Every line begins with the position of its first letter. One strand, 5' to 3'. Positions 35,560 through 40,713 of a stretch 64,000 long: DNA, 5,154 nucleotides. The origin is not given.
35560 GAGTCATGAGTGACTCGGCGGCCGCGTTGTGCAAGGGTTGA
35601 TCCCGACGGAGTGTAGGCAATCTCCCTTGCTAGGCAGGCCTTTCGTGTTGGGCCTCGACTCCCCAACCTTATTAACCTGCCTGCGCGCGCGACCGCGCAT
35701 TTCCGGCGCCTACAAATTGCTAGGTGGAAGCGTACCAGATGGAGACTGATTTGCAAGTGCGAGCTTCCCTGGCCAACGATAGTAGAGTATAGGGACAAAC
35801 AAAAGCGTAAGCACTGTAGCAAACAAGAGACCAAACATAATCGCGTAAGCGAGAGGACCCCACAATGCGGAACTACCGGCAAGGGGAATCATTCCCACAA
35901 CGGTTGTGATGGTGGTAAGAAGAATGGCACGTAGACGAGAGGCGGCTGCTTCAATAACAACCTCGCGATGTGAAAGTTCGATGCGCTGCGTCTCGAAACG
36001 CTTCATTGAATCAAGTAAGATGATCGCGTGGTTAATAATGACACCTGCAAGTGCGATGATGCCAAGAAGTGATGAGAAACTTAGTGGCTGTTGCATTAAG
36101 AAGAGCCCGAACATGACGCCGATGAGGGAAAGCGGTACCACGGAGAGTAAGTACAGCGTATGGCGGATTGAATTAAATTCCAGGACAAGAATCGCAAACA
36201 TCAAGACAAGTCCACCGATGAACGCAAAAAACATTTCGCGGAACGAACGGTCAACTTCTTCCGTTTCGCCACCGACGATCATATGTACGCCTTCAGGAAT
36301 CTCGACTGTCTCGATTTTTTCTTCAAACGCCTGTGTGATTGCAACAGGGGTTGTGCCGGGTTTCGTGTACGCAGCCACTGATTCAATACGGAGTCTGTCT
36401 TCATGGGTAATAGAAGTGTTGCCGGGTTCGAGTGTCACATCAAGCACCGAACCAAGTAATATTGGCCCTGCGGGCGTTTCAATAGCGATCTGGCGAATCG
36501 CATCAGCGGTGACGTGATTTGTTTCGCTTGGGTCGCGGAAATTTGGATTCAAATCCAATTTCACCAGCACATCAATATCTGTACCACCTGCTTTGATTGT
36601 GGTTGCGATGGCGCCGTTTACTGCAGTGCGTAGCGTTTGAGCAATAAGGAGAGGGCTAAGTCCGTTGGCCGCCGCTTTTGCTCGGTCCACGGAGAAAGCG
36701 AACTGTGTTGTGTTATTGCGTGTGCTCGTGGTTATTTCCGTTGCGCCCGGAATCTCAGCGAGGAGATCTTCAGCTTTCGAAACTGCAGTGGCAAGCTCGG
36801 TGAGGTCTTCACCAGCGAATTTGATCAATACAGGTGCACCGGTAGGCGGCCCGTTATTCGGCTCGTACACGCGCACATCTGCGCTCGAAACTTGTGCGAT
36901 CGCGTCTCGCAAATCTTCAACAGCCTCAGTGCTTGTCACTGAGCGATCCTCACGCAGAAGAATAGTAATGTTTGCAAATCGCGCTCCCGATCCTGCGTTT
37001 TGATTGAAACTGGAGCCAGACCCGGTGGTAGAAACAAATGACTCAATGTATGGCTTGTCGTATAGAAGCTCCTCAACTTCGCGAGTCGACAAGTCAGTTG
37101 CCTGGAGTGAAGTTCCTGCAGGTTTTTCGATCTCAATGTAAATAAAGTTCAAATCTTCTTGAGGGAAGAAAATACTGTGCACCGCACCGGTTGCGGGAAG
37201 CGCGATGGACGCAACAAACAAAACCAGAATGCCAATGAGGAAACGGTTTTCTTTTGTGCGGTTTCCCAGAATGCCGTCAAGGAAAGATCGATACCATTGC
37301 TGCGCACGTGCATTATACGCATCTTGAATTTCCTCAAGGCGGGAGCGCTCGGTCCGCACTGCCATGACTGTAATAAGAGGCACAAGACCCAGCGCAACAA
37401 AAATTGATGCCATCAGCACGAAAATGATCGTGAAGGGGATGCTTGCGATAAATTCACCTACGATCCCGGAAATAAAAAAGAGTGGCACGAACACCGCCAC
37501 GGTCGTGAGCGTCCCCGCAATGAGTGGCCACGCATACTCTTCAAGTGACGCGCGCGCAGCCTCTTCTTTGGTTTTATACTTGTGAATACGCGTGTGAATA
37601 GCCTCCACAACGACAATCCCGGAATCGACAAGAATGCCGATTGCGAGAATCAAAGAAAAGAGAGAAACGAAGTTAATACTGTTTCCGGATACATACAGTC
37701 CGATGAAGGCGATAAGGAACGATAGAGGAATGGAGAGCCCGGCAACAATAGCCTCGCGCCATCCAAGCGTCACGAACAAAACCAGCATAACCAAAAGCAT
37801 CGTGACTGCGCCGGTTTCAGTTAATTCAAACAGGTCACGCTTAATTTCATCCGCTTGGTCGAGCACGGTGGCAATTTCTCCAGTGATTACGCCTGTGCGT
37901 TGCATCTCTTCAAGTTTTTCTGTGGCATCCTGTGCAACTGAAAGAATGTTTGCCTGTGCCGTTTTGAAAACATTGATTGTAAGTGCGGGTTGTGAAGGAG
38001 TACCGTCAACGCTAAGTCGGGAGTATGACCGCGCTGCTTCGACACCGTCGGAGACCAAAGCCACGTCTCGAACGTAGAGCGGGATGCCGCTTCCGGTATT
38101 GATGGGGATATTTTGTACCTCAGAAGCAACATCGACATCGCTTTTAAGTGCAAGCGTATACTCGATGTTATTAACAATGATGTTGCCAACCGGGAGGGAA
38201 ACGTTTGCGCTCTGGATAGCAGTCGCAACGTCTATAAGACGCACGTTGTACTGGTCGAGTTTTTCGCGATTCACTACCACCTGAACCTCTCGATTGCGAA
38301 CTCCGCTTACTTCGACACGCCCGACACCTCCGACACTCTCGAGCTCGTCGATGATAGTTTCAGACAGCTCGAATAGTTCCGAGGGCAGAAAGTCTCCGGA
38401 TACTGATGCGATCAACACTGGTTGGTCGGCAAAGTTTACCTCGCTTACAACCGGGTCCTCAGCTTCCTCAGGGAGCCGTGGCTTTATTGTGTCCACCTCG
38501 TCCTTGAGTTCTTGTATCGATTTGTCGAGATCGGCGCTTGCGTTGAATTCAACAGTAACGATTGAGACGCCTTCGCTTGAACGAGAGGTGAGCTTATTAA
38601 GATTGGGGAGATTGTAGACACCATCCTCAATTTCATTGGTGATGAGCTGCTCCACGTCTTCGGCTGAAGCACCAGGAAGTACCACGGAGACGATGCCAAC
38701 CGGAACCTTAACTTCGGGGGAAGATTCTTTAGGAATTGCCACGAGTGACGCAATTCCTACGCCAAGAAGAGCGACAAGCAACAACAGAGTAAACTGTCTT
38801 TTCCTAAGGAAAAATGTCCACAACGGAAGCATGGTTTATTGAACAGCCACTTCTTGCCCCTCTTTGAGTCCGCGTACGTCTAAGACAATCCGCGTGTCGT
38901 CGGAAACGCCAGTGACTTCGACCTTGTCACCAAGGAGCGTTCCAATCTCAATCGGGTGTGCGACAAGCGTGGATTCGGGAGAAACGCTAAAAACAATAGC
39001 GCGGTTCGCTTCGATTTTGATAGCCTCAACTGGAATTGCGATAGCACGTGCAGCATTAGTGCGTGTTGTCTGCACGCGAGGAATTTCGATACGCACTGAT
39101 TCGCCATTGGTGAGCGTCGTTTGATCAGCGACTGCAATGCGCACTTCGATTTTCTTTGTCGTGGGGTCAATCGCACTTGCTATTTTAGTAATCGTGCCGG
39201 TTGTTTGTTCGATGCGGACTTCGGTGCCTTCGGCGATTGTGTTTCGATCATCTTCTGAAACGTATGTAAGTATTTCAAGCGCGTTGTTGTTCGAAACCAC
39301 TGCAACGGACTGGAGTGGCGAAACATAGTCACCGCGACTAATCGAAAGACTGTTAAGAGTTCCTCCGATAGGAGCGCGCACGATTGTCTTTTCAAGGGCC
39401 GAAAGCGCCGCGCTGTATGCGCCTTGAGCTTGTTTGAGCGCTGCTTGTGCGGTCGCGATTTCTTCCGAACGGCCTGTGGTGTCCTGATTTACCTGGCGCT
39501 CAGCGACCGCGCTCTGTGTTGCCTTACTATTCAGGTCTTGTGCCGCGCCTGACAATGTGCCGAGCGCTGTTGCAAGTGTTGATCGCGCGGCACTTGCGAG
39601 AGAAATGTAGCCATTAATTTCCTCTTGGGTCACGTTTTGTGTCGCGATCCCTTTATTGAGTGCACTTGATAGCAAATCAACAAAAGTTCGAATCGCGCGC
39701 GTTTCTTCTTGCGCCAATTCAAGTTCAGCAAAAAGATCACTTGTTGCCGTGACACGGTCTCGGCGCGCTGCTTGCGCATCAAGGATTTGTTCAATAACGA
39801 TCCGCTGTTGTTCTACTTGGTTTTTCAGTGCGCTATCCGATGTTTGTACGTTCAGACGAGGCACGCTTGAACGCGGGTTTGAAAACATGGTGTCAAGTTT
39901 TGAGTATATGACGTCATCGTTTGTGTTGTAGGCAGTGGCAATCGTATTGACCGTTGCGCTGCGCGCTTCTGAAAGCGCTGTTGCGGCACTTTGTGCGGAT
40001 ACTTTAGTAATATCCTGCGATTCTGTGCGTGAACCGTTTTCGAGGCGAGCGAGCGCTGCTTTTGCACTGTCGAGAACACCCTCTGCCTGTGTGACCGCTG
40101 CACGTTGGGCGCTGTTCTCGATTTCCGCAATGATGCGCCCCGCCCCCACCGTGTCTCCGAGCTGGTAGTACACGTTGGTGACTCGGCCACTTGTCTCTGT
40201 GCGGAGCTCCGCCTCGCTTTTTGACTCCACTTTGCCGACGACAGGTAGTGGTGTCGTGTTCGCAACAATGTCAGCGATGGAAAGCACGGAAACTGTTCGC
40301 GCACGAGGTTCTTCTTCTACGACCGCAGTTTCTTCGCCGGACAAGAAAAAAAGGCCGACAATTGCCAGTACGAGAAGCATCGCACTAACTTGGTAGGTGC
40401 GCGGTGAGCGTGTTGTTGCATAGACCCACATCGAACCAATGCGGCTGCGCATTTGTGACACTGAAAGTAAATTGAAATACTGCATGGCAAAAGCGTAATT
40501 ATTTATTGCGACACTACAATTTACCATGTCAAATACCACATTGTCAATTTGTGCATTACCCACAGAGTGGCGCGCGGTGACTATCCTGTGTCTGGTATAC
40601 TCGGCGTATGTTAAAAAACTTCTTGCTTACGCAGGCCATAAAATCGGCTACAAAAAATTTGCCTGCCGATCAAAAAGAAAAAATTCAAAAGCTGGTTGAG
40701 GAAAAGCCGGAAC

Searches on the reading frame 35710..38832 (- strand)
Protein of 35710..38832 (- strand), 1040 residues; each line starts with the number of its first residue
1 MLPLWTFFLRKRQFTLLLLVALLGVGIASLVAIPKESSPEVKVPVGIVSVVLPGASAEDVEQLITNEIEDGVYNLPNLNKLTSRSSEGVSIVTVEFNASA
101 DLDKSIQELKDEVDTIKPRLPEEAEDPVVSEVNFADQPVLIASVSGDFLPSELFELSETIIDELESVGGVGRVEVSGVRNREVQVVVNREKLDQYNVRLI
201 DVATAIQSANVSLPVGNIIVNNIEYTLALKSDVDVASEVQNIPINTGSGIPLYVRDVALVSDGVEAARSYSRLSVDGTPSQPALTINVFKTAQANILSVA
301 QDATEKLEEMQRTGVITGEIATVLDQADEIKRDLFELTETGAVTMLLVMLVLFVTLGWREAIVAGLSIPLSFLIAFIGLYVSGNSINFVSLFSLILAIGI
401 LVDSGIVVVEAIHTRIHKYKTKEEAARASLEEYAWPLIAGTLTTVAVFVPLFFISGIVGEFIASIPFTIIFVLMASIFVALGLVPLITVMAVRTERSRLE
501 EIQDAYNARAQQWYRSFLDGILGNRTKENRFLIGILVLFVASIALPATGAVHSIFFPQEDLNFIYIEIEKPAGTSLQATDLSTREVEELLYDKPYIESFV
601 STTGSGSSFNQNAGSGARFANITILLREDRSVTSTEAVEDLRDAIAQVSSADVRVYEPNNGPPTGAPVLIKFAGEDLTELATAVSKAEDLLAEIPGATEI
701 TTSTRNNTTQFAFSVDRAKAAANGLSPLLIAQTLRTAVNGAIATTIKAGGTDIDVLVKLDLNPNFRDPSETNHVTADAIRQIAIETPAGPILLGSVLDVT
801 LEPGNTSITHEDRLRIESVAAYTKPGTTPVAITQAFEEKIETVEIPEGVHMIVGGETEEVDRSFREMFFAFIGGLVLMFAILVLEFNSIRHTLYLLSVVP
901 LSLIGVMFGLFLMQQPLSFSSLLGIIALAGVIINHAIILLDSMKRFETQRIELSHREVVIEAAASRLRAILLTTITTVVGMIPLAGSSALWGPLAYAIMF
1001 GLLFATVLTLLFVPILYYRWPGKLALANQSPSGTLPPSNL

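Call 62: search_protein_families(library=pfam, proteins=[window:35710-38832:-], max_evalue=0.001)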
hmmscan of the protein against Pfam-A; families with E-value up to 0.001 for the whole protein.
window:35710-38832:- (1040 aa): 3 families
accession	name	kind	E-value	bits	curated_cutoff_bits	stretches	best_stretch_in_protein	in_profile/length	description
PF00873.25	ACR_tran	-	2.9e-185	618.3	28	1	6-1018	3-1018/1021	AcrB/AcrD/AcrF family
PF03176.21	MMPL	-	4.6e-10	39.4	20.5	2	301-495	111-306/333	MMPL family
PF02355.23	SecD_SecF_C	-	5.3e-05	23.1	20.5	0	343-484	39-183/189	Protein export membrane protein SecD/SecF, C-terminal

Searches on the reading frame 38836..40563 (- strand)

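Call 62: search_protein_families(library=pfam, proteins=[window:38836-40563:-], max_evalue=0.001)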
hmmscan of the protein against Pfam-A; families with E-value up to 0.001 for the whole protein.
window:38836-40563:- (575 aa): 5 families
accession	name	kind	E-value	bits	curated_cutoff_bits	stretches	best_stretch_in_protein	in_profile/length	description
PF13437.12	HlyD_3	-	6e-14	53.1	22.2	1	395-487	2-106/106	HlyD family secretion protein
PF16576.10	HlyD_D23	-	2.3e-10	40.6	30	1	387-482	103-205/214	Barrel-sandwich domain of CusB or HlyD membrane-fusion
PF13533.13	Biotin_lipoyl_2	-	8.7e-06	25.9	29.8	0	121-149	4-32/32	Biotin-lipoyl like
PF12700.13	HlyD_2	-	0.00017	20.9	25.1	0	408-538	246-371/416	HlyD family secretion protein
PF00364.28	Biotin_lipoyl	-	0.00051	20.3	22.1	0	115-148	40-73/73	Biotin-requiring enzyme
